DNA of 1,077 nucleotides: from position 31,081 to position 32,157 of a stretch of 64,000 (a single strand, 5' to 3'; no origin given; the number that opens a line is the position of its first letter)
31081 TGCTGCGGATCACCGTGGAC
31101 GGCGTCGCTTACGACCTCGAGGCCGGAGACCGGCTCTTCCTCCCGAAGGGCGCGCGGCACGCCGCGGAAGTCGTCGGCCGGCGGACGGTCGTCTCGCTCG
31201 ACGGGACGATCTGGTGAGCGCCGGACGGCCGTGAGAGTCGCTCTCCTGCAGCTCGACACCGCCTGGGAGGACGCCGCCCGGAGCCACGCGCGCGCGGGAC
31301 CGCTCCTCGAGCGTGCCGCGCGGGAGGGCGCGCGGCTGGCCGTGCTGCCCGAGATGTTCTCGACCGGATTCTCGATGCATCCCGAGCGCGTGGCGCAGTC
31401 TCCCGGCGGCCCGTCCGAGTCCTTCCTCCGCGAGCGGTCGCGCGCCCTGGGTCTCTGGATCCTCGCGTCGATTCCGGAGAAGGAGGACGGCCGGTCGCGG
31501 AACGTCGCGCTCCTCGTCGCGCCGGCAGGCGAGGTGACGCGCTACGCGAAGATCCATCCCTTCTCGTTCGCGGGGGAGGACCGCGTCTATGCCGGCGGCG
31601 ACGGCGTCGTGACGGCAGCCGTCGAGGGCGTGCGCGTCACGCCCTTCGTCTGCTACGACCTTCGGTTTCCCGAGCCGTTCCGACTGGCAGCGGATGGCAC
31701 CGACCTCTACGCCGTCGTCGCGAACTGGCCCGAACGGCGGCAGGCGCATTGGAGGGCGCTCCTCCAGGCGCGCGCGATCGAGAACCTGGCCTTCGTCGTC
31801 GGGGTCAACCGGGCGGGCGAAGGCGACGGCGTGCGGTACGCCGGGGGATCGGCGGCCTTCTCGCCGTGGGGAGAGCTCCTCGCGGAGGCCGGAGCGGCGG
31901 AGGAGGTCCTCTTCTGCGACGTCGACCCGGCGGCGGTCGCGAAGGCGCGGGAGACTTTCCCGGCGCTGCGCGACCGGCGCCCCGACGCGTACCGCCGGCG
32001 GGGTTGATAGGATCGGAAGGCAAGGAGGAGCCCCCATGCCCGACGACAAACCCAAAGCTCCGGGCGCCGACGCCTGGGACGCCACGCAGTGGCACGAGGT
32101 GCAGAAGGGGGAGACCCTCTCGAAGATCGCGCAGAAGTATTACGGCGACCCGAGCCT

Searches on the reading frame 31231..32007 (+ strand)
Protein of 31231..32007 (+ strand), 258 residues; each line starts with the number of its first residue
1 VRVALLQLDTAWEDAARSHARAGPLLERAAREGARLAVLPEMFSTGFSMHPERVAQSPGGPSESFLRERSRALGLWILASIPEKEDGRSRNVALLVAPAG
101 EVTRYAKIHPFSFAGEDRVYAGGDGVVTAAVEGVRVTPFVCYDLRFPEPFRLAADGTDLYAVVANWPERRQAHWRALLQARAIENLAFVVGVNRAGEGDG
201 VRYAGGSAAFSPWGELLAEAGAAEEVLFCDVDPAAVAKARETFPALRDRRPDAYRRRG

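Call 9: search_protein_families(library=pfam, proteins=[window:31231-32007:+], max_evalue=0.0001)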
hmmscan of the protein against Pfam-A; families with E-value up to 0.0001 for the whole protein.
window:31231-32007:+ (258 aa): 1 family
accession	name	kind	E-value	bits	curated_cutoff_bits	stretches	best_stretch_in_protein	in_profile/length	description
PF00795.27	CN_hydrolase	-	4e-42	144.8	23.2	1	2-240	1-255/256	Carbon-nitrogen hydrolase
